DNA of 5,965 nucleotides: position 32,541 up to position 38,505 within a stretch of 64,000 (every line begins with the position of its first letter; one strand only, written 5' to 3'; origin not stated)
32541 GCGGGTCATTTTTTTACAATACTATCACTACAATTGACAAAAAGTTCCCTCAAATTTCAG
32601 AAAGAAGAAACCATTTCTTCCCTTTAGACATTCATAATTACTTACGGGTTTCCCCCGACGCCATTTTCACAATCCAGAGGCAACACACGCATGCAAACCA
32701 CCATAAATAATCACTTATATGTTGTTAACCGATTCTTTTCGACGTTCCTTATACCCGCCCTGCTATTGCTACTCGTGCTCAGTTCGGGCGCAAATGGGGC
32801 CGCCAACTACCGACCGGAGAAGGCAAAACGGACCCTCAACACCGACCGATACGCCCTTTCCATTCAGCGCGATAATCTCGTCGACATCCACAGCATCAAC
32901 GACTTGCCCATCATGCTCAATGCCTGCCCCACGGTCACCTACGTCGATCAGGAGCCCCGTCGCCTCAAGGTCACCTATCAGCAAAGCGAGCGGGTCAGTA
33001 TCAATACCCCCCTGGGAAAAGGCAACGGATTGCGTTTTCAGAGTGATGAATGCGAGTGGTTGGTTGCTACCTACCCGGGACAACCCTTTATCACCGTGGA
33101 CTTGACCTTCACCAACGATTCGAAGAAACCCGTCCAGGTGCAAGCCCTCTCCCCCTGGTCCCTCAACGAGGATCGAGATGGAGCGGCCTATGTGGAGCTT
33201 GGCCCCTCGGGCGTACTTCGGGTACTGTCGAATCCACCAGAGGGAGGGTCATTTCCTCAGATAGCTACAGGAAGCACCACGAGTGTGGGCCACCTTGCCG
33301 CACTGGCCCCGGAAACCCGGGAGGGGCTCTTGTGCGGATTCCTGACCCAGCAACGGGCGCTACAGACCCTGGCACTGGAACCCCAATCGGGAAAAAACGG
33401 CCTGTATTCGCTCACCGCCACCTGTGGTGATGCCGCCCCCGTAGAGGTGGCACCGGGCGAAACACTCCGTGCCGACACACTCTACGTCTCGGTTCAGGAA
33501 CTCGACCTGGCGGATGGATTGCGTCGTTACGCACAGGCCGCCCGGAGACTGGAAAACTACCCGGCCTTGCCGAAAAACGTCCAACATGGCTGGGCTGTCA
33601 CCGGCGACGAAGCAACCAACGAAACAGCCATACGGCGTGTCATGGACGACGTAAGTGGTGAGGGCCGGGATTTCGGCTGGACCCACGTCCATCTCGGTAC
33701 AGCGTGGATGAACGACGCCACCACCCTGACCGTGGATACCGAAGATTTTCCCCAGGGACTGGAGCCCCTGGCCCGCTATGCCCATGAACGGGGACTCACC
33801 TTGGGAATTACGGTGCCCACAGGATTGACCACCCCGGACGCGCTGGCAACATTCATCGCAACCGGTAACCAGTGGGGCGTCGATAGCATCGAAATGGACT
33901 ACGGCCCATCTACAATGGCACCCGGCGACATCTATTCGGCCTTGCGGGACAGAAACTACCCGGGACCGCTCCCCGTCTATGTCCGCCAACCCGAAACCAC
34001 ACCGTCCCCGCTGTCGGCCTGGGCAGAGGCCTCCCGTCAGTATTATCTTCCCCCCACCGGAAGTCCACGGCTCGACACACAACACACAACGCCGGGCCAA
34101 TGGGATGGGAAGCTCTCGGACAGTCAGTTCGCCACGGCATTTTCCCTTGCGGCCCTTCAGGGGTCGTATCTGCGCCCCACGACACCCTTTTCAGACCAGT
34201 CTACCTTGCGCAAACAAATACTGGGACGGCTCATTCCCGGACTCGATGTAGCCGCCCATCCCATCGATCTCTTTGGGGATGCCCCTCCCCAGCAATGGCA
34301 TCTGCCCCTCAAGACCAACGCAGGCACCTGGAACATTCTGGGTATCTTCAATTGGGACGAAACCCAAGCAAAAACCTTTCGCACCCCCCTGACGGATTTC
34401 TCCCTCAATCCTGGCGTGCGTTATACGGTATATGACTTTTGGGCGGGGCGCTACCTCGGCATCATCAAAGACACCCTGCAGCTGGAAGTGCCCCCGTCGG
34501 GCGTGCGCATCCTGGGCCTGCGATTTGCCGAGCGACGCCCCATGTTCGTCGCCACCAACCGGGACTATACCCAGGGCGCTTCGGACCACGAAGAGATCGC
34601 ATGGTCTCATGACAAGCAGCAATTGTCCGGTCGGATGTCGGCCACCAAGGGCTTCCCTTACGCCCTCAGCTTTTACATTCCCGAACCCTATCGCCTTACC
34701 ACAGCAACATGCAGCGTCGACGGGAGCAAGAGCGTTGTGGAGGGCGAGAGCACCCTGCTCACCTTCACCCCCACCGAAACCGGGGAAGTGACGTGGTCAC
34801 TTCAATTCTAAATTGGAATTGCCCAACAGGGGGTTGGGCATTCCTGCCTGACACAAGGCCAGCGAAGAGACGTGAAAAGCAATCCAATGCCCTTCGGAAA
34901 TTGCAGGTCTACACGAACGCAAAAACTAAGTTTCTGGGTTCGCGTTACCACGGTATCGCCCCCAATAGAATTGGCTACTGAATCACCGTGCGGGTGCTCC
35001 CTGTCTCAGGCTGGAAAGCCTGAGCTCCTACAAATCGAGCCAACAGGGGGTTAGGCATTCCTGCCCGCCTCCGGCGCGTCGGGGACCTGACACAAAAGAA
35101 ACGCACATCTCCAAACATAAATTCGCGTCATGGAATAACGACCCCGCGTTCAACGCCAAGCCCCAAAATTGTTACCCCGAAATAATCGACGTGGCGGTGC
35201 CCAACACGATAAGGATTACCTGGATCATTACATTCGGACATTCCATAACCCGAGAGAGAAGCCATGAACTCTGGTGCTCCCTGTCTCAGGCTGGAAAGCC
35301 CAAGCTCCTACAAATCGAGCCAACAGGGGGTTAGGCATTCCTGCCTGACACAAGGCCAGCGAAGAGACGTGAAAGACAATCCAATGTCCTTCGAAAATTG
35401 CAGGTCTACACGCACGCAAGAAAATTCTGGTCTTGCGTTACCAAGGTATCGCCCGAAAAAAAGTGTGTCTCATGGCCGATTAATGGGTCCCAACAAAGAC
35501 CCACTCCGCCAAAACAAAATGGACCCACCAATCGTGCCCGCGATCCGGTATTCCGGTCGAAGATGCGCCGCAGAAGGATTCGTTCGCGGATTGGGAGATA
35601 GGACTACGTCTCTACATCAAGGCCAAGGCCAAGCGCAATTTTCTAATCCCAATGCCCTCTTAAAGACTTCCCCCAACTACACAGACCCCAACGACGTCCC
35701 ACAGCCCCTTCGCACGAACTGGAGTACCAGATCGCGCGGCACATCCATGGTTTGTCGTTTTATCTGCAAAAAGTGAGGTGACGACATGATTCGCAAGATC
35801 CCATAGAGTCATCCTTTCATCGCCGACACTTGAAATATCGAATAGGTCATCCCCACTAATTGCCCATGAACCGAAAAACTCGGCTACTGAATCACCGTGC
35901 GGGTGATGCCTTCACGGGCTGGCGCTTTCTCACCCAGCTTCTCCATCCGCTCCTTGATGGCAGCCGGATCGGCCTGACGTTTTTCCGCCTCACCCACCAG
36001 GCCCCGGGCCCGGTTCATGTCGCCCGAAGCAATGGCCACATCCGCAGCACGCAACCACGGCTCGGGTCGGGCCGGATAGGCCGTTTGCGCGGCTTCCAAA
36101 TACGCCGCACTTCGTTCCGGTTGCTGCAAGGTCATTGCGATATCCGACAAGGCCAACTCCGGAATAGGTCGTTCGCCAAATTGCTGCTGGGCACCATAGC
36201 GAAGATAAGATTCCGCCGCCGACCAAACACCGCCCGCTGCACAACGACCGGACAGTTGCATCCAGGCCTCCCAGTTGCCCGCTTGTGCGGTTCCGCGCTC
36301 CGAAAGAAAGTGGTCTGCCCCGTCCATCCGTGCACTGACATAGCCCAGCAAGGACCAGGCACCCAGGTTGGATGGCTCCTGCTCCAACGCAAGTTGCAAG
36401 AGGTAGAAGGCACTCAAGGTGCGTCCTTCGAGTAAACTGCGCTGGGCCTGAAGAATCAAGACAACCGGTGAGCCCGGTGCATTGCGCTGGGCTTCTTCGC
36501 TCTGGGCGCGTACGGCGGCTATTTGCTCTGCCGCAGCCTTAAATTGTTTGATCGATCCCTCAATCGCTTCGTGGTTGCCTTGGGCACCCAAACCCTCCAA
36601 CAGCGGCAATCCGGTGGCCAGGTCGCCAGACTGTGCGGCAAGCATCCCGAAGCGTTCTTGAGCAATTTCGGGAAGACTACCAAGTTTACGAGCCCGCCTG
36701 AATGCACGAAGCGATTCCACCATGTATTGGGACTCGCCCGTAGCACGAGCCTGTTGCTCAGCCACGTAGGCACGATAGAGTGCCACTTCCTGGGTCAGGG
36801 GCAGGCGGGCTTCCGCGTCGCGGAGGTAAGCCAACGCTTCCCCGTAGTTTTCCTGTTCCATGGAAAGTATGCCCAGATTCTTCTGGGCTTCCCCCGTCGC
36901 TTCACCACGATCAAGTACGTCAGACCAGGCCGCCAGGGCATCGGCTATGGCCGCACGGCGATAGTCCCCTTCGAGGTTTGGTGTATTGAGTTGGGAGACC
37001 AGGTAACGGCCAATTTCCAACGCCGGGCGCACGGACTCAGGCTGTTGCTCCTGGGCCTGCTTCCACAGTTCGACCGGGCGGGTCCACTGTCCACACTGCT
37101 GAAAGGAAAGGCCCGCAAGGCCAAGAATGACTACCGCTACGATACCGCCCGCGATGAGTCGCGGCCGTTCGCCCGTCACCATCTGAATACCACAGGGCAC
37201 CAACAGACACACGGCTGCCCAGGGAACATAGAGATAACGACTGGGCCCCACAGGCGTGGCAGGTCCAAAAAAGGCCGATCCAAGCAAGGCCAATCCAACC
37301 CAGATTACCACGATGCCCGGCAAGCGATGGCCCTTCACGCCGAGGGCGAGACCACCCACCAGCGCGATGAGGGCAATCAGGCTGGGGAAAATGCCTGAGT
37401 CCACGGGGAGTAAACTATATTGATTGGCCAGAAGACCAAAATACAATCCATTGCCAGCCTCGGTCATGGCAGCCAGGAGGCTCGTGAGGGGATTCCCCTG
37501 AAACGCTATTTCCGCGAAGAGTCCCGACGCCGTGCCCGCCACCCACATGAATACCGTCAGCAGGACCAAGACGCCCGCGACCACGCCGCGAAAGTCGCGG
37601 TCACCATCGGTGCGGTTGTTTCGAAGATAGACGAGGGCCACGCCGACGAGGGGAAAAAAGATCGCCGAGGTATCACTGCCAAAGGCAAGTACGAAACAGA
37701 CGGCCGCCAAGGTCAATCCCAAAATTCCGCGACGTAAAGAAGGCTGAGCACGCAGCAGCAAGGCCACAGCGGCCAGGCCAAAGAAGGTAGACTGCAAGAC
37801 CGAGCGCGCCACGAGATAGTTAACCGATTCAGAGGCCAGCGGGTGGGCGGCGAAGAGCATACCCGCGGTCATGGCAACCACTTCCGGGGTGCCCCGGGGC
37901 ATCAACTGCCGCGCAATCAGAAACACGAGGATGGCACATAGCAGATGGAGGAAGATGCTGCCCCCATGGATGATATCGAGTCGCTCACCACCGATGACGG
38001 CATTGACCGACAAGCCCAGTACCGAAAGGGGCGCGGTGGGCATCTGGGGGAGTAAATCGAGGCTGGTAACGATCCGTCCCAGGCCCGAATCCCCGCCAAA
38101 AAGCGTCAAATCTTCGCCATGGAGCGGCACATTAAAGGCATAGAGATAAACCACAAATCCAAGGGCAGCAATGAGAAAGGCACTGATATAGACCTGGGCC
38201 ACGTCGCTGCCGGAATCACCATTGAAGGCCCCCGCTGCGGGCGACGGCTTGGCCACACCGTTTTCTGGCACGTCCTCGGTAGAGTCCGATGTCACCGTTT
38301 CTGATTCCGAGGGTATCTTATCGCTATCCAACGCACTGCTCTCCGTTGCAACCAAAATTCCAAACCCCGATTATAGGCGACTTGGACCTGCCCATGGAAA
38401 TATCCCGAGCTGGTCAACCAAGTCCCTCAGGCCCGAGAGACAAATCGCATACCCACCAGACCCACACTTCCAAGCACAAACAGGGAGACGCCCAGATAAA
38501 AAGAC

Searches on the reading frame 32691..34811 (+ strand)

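Call 7: search_protein_families(library=pfam, proteins=[window:32691-34811:+], max_evalue=0.001)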
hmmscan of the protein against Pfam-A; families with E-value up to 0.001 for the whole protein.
window:32691-34811:+ (706 aa): 2 families
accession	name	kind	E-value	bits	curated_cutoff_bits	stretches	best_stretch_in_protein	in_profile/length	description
PF16499.11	Melibiase_2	-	2.2e-06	27.6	23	1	311-402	28-131/284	Alpha galactosidase A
PF17801.7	Melibiase_C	-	6.5e-06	26.6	22.9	1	545-608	14-69/71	Alpha galactosidase C-terminal beta sandwich domain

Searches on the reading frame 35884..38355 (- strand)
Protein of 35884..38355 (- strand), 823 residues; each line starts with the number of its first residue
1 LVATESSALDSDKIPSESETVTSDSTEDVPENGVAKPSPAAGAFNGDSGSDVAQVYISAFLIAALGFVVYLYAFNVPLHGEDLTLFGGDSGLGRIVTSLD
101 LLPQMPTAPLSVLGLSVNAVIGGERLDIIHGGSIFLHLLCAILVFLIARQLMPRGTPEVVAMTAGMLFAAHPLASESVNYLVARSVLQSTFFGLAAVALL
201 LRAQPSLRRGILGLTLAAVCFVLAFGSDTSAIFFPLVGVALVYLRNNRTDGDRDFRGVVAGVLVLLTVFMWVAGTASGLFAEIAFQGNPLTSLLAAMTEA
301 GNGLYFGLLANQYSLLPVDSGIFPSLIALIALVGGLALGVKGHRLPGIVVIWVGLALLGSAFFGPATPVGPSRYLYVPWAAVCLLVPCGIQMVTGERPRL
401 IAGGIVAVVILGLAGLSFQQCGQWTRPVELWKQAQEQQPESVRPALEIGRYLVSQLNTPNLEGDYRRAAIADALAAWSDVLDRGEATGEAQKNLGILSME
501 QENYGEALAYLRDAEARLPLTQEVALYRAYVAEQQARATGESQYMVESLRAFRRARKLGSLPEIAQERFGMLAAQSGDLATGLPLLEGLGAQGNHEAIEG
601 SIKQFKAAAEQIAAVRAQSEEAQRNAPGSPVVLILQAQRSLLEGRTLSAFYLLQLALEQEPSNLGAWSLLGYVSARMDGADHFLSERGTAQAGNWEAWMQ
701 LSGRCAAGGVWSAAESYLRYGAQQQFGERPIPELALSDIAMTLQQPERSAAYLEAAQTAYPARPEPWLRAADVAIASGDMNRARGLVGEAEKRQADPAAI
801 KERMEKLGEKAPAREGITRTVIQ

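Call 7: search_protein_families(library=pfam, proteins=[window:35884-38355:-], max_evalue=0.001)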
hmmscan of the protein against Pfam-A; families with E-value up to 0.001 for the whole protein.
window:35884-38355:- (823 aa): 1 family
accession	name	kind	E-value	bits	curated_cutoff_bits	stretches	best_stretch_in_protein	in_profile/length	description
PF07719.23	TPR_2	-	0.00092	19.6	27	0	489-516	2-29/34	Tetratricopeptide repeat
